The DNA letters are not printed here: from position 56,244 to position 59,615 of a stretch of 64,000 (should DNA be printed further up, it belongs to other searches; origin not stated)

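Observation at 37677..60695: Shared ~190-230 aa C-terminal domain on otherwise different secreted proteins: candidate lineage-specific anchoring or sorting domain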

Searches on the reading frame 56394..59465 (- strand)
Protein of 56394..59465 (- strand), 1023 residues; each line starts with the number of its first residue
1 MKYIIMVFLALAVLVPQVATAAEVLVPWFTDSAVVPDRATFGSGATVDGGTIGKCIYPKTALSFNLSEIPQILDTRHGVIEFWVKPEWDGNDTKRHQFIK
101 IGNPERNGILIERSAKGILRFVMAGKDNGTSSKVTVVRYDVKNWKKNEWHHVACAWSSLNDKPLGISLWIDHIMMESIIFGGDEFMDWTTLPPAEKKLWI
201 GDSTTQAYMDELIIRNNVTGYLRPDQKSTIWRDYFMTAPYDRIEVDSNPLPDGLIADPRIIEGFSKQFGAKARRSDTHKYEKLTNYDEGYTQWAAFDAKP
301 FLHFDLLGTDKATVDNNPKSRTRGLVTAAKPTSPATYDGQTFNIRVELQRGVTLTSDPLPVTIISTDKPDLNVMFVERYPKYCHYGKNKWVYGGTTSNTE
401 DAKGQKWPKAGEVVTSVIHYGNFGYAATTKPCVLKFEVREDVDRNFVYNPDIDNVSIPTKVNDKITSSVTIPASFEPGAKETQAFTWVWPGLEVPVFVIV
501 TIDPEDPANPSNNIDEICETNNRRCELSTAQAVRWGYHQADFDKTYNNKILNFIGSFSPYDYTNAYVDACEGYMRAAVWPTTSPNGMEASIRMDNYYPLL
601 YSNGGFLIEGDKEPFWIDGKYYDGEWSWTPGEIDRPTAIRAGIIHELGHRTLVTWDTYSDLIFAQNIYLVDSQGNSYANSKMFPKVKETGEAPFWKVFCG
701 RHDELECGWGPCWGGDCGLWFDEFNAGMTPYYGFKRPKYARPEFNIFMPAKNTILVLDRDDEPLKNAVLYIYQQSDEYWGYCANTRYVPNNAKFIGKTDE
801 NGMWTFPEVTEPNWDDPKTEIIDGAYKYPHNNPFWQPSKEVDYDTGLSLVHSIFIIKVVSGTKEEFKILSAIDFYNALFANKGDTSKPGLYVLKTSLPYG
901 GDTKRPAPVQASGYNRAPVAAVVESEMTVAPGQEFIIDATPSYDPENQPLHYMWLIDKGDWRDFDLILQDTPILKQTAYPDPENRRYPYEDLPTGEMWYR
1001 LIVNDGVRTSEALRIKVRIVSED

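Call 62: search_protein_families(library=pfam, proteins=[window:56394-59465:-], max_evalue=0.001)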
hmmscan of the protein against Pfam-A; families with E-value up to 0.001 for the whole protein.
window:56394-59465:- (1023 aa): 1 family
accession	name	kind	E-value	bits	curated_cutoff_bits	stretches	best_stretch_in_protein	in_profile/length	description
PF13385.13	Laminin_G_3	-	1.4e-05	25.7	27.6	1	80-212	21-138/151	Concanavalin A-like lectin/glucanases superfamily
